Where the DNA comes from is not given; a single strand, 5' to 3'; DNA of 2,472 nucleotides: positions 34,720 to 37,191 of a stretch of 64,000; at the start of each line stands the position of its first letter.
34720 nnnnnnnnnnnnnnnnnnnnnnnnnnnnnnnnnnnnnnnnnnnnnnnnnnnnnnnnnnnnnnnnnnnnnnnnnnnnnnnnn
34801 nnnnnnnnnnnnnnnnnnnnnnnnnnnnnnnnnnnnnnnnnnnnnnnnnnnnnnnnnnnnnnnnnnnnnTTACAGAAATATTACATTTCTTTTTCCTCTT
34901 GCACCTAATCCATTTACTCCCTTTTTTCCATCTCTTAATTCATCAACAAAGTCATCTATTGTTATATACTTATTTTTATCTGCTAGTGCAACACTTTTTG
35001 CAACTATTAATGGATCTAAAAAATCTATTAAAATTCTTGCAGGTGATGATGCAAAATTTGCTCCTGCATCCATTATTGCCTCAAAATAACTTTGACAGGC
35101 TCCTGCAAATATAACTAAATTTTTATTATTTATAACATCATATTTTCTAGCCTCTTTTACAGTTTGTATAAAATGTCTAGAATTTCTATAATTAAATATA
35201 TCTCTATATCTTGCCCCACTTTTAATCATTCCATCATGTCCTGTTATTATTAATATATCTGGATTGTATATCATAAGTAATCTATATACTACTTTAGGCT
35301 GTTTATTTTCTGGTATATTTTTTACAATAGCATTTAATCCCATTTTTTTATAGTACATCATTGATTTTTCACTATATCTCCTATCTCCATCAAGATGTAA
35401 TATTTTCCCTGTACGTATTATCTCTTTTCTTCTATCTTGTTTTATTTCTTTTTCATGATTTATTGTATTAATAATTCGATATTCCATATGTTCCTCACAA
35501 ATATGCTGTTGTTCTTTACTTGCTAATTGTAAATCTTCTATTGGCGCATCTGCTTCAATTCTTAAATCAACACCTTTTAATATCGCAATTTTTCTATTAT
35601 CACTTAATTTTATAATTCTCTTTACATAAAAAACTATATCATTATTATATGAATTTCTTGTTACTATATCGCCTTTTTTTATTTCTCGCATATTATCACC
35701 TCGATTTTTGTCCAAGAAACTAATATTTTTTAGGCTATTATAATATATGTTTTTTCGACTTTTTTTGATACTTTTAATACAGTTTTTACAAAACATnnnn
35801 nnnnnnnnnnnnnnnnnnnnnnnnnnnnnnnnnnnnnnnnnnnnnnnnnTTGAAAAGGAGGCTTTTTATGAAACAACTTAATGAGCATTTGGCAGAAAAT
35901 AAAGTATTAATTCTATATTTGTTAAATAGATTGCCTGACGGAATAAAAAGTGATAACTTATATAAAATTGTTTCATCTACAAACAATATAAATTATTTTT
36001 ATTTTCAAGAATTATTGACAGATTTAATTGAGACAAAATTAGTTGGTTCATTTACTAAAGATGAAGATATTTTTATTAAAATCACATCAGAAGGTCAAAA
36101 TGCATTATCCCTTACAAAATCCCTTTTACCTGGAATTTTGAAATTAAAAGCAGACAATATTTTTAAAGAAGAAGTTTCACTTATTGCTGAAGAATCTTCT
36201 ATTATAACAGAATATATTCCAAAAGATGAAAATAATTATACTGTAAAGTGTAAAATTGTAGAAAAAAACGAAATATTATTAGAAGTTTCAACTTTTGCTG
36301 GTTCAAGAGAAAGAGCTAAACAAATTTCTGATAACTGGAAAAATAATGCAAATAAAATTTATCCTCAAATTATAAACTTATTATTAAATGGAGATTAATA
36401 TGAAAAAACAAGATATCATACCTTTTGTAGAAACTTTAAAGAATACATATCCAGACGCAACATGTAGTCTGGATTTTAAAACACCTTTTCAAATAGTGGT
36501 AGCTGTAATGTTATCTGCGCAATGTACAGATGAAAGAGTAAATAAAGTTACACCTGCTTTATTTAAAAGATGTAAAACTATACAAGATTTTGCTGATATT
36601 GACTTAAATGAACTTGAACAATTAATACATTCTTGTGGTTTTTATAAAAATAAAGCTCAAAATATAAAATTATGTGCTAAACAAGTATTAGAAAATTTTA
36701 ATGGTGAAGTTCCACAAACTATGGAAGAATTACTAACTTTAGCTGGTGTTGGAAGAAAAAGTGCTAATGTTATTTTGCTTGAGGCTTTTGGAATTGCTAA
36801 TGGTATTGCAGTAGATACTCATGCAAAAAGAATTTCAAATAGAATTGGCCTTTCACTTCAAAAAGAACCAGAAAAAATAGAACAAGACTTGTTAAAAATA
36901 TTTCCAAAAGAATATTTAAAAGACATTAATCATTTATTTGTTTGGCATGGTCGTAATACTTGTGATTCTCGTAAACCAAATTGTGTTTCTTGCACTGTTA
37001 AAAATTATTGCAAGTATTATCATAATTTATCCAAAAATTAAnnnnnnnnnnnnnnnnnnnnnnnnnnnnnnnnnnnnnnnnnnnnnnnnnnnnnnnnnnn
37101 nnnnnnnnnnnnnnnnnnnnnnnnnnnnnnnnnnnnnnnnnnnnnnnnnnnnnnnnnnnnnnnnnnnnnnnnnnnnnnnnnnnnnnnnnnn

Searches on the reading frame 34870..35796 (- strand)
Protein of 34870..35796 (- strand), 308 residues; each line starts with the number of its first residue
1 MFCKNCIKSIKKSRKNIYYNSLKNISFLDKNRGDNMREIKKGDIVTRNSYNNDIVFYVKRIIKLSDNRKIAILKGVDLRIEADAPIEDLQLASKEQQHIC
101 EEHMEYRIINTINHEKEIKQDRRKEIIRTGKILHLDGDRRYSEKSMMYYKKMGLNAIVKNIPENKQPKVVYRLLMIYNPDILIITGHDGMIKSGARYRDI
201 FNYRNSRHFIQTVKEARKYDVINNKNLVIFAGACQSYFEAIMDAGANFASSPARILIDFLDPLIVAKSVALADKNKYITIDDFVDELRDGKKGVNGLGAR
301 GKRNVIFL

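Call 29: search_protein_families(library=pfam, proteins=[window:34870-35796:-], max_evalue=0.001)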
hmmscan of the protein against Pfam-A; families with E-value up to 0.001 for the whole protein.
window:34870-35796:- (308 aa): 1 family
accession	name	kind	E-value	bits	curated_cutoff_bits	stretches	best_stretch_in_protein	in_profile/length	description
PF05582.17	Peptidase_U57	-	1.7e-85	287.2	25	1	40-303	1-275/280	YabG peptidase U57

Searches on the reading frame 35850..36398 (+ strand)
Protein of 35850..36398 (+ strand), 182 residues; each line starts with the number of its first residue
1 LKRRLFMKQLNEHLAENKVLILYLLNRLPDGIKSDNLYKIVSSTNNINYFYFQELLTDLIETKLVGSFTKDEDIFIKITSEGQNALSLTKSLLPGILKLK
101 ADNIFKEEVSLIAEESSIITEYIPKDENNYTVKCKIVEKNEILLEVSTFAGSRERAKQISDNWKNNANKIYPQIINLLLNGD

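Call 29: search_protein_families(library=pfam, proteins=[window:35850-36398:+], max_evalue=0.001)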
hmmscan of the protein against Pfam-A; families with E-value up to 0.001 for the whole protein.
window:35850-36398:+ (182 aa): 1 family
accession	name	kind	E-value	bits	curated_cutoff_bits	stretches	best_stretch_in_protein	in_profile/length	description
PF14277.12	DUF4364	-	2.6e-39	135.1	26.9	1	17-178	1-162/162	Domain of unknown function (DUF4364)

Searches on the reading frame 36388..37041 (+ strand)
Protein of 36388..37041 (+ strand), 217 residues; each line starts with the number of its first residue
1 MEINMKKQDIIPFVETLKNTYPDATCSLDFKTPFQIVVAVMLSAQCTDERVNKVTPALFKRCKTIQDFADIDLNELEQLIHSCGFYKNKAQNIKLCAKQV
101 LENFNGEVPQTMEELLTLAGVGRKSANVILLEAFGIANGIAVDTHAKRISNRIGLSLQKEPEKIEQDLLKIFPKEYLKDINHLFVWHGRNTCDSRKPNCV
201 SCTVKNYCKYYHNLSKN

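Call 29: search_protein_families(library=pfam, proteins=[window:36388-37041:+], max_evalue=0.001)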
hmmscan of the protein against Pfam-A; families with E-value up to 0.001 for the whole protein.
window:36388-37041:+ (217 aa): 2 families
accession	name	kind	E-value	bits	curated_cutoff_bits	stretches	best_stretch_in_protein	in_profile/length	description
PF00730.31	HhH-GPD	-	4.9e-28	98.1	26.2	1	38-174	1-108/108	HhH-GPD superfamily base excision DNA repair protein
PF00633.29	HHH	-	1.2e-07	31.6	24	1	104-130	2-28/30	Helix-hairpin-helix motif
